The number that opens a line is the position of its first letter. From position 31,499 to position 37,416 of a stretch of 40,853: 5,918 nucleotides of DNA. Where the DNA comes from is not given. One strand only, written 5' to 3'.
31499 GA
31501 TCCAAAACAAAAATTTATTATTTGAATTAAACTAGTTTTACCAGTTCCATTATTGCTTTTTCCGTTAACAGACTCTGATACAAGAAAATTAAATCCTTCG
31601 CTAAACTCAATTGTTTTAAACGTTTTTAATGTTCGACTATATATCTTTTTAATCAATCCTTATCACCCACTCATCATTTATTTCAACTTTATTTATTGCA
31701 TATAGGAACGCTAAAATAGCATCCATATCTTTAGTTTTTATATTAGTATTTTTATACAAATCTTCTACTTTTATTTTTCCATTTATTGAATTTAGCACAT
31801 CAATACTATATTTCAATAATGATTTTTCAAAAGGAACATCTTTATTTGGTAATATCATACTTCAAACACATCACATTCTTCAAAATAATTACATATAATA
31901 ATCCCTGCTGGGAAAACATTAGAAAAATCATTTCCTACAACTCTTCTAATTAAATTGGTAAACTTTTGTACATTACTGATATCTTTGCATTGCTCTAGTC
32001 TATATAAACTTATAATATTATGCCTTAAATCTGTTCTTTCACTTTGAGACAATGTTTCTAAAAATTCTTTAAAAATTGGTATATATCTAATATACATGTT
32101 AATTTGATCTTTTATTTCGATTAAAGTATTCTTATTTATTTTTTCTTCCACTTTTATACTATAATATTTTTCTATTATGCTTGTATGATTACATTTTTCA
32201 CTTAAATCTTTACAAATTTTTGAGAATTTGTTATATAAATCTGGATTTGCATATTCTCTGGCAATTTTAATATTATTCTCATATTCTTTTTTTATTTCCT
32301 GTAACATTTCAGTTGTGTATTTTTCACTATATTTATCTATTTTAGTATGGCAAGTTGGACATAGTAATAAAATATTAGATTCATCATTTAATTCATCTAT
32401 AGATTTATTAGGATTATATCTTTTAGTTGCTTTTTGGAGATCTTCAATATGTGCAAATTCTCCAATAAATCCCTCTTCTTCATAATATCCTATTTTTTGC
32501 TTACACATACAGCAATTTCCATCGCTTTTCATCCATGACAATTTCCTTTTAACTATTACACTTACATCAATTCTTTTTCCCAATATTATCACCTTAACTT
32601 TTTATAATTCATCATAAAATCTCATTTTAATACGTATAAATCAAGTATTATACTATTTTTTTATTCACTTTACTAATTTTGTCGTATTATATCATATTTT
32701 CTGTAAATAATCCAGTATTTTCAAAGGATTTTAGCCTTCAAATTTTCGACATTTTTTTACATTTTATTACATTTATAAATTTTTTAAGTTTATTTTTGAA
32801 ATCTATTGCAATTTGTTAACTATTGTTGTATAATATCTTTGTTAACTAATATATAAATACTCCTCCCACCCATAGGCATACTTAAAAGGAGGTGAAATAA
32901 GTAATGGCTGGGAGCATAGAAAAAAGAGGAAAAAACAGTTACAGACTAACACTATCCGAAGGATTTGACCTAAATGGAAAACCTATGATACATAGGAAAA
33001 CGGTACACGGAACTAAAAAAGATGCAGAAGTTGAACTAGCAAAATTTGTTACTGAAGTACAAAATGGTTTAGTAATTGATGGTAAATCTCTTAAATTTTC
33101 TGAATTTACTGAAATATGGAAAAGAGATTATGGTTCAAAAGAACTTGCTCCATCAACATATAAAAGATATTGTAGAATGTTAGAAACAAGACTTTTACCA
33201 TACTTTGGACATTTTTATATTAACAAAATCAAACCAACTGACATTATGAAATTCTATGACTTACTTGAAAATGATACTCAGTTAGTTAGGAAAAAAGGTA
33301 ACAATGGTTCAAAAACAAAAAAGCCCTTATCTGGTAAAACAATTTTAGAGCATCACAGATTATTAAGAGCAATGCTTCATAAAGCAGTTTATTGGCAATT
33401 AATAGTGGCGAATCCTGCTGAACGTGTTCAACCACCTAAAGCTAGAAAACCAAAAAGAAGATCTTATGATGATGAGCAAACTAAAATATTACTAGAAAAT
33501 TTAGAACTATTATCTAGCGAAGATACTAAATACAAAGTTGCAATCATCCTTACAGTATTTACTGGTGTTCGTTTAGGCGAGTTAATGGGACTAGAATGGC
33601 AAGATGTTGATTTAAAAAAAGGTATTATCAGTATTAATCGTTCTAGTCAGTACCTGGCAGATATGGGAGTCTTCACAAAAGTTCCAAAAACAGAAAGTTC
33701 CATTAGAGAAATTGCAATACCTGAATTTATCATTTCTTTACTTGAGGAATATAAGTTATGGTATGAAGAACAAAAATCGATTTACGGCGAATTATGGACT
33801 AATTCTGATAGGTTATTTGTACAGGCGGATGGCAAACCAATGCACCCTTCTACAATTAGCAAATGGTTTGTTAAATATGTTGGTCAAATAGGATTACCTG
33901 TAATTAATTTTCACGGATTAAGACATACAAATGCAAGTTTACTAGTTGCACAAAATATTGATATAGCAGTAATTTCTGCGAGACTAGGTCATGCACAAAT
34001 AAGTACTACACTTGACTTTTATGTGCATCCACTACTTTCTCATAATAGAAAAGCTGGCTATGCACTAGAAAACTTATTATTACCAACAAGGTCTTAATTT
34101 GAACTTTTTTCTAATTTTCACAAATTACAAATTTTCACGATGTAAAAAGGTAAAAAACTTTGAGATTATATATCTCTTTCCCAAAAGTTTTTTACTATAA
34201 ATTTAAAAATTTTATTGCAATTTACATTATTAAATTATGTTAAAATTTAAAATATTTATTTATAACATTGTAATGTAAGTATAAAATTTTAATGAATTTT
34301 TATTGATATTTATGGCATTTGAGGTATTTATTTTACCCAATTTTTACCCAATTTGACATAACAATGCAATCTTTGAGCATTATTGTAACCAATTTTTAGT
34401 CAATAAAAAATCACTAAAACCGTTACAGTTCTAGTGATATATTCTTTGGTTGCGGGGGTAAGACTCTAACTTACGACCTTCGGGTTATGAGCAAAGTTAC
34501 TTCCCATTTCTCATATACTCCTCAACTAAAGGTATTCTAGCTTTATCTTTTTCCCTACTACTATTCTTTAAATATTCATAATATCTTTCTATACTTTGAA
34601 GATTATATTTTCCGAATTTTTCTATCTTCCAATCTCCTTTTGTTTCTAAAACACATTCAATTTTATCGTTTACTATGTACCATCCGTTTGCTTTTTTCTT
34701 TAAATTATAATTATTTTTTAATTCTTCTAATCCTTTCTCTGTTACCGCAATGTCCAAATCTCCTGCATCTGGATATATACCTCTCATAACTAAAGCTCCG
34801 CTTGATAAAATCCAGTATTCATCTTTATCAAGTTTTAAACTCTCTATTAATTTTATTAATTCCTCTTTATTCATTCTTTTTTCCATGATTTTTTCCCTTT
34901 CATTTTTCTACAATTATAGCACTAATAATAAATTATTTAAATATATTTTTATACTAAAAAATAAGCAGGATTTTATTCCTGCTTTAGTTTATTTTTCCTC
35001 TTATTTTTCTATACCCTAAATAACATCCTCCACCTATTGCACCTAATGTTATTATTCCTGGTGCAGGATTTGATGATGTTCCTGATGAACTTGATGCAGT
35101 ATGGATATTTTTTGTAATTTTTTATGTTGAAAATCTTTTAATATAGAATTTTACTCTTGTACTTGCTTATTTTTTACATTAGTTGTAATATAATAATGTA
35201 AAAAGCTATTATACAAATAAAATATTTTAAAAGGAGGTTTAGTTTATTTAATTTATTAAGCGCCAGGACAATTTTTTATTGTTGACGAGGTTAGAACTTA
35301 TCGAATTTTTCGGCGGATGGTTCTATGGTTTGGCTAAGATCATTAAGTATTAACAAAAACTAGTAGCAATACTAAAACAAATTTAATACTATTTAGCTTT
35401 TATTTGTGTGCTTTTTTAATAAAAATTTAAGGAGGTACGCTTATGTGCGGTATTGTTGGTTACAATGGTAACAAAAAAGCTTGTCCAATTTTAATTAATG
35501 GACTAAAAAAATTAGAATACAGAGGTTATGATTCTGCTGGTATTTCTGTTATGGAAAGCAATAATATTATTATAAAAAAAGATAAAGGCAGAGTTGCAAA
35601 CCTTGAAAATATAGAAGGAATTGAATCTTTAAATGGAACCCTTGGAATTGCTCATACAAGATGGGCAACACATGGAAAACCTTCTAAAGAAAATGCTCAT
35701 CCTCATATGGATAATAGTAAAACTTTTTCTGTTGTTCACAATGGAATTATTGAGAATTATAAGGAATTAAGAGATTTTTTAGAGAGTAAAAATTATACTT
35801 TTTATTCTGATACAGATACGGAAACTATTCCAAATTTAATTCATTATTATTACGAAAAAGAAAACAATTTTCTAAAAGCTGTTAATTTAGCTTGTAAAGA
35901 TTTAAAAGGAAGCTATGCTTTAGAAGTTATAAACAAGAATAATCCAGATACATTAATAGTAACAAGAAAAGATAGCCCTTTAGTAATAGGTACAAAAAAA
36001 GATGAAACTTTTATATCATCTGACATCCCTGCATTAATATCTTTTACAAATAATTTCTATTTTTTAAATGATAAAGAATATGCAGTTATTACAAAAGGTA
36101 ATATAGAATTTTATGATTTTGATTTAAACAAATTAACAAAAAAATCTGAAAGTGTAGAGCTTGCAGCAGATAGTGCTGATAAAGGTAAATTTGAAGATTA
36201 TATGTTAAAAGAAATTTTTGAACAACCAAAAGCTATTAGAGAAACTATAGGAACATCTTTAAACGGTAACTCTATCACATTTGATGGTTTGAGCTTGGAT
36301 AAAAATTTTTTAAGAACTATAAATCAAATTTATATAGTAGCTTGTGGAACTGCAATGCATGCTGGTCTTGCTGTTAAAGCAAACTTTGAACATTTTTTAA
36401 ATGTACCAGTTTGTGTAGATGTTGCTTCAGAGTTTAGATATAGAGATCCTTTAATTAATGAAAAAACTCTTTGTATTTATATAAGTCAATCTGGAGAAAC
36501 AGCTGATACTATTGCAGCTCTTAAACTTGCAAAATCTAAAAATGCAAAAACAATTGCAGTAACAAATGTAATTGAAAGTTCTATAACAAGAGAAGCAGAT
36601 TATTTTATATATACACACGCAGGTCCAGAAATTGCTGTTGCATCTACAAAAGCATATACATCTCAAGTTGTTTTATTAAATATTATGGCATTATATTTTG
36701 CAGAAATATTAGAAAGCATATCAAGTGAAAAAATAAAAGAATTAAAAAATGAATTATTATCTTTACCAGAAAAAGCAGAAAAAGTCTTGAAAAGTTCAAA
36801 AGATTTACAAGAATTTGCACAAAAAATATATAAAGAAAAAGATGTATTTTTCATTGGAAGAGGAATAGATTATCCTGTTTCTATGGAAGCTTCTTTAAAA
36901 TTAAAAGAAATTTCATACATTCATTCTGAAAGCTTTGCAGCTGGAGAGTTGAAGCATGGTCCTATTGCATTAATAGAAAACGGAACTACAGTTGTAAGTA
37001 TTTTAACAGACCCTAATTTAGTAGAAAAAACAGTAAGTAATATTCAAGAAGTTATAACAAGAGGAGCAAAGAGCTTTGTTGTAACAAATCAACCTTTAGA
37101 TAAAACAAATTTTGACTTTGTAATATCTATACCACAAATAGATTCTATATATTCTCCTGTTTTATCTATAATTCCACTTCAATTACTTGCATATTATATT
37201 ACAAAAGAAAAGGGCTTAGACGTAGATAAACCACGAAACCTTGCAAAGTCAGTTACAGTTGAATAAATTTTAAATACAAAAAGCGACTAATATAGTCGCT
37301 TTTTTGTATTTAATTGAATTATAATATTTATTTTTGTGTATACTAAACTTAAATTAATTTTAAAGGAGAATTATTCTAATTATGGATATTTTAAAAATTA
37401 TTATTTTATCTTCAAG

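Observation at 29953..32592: Complete ABC-three-component (ABC-3C) conflict system: HNH effector, 69-aa middle component, DUF2326-type ABC ATPase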

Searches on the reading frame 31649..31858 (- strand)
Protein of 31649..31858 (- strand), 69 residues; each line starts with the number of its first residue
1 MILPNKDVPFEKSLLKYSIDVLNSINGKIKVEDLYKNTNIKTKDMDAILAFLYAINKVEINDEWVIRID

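Call 3: search_protein_families(library=pfam, proteins=[window:31649-31858:-], max_evalue=1)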
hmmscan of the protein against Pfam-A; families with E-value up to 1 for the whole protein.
window:31649-31858:- (69 aa): 2 families
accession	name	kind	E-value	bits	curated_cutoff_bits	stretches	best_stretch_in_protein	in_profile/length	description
PF20292.4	MC7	-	1.1e-08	35.4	27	1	3-63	1-65/69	ABC-three component (ABC-3C) system Middle Component 7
PF20293.4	MC6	-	3.5e-05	24.1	27.2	1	3-67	1-74/76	ABC-three component (ABC-3C) system Middle Component 6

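Call 4: search_protein_families(library=padloc, proteins=[window:31649-31858:-], max_evalue=1)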
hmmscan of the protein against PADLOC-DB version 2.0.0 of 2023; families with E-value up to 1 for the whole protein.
window:31649-31858:- (69 aa): 0 families

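Call 5: search_protein_families(library=ncbifam, proteins=[window:31649-31858:-], max_evalue=1)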
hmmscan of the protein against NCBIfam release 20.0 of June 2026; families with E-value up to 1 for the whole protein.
window:31649-31858:- (69 aa): 0 families

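Call 20: search_solved_structures(query=window:31649-31858:-, max_evalue=10, show_alignments=1)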
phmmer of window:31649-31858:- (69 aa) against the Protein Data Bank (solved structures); distinct sequences matched with E-value up to 10: 0.

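Call 63: search_solved_structures(query=A3, max_evalue=10)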
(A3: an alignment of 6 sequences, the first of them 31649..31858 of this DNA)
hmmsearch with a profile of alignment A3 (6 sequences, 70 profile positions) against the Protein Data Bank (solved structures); distinct sequences matched with E-value up to 10: 2.
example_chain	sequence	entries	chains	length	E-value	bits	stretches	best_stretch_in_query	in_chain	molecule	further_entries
3fv5_A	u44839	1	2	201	2.1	12.1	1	5-32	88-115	DNA topoisomerase 4 subunit B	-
4hz0_A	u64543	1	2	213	2.3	11.9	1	5-32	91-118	DNA topoisomerase 4 subunit B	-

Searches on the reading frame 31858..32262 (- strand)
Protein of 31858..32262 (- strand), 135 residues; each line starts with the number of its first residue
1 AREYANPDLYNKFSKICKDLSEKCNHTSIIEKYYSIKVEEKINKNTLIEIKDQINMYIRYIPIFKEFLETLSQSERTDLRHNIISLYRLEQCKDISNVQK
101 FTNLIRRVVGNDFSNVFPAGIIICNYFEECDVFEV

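Call 64: search_solved_structures(query=A4, max_evalue=10)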
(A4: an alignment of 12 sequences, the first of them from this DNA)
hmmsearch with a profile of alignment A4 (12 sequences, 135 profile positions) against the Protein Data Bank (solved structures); distinct sequences matched with E-value up to 10: 12.
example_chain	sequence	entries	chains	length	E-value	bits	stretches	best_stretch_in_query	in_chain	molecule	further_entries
4yy5_A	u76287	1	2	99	0.024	18.4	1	78-113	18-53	dTor_3x33L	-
4yy2_A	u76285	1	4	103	0.026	18.2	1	78-114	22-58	dTor_3x33L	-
3bgy_A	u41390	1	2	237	0.097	16.4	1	2-85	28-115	Polynucleotide 5'-triphosphatase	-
2qy2_A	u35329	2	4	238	0.098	16.4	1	2-85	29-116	Probable mRNA-capping enzyme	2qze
8gn9_A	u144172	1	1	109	0.17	15.6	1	57-106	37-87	Stomatin homolog PH1511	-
9lv4_A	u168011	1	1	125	0.21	15.3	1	7-49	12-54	Minibinder tw1102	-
1usy_C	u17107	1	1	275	0.35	14.6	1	11-60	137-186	ATP PHOSPHORIBOSYLTRANSFERASE REGULATORY SUBUNIT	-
1usy_A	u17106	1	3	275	0.35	14.6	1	10-60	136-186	ATP PHOSPHORIBOSYLTRANSFERASE REGULATORY SUBUNIT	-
3bk6_A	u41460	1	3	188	0.42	14.3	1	57-106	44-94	PH stomatin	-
8y6v_J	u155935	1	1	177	0.49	14.1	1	97-130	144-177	gp119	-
9fed_A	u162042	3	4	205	5.7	10.7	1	16-109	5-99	Chains: A | Transmembrane protein gp41,Y26L-covNHR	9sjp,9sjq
6z0c_A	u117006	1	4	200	9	10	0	83-110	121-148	Maquette-3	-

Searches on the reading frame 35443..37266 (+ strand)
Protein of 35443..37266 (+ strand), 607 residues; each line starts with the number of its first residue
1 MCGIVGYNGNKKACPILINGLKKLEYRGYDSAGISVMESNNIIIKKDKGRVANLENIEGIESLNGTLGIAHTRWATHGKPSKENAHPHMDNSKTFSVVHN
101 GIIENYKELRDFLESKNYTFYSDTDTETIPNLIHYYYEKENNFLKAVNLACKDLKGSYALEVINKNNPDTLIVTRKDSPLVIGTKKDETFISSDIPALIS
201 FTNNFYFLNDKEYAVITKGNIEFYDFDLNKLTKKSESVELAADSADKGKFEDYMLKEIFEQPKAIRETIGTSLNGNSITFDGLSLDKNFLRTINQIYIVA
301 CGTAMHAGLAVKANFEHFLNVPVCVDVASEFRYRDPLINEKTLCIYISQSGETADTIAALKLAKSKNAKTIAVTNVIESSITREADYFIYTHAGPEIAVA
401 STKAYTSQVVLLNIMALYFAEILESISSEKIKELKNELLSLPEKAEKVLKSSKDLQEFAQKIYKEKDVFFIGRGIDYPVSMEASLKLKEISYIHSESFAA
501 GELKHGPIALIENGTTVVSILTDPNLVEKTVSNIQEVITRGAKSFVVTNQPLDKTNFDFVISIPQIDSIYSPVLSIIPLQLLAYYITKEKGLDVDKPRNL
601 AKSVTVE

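Call 34: search_protein_families(library=pfam, proteins=[window:35443-37266:+], max_evalue=0.001)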
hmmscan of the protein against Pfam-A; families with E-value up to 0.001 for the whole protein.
window:35443-37266:+ (607 aa): 4 families
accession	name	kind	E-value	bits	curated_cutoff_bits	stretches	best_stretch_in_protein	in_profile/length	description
PF01380.27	SIS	-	2.5e-51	173.4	25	2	290-416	2-129/131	SIS domain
PF13522.11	GATase_6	-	1.4e-16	61.1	27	1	63-189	8-125/130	Glutamine amidotransferase domain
PF13537.11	GATase_7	-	2.3e-15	57.1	25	1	80-199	8-122/123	Glutamine amidotransferase domain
PF13230.11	GATase_4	-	0.00016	21.2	23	1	63-129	69-133/272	Glutamine amidotransferases class-II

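Call 82: list_cluster_members(proteins=[window:35443-37266:+, window:32904-34097:+, window:37382-38086:+])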
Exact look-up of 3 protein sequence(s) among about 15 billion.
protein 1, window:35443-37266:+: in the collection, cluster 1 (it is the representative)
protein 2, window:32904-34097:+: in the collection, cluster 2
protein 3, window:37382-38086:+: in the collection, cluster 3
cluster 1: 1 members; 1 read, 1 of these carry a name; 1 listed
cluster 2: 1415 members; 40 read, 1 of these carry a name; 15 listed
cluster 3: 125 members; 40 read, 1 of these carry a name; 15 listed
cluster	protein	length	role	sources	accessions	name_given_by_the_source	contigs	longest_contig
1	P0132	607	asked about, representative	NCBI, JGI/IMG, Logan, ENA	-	glucosamine--fructose-6-phosphate aminotransferase (isomerizing)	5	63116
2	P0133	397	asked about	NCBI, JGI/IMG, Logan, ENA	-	integrase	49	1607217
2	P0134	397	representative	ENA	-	-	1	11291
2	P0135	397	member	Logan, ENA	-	-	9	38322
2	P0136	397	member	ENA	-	-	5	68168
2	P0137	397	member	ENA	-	-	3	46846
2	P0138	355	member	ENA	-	-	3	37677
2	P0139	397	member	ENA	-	-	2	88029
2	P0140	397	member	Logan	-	-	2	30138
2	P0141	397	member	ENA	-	-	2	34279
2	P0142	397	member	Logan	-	-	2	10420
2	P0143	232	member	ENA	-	-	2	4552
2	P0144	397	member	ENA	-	-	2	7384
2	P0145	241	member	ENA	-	-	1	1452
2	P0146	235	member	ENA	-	-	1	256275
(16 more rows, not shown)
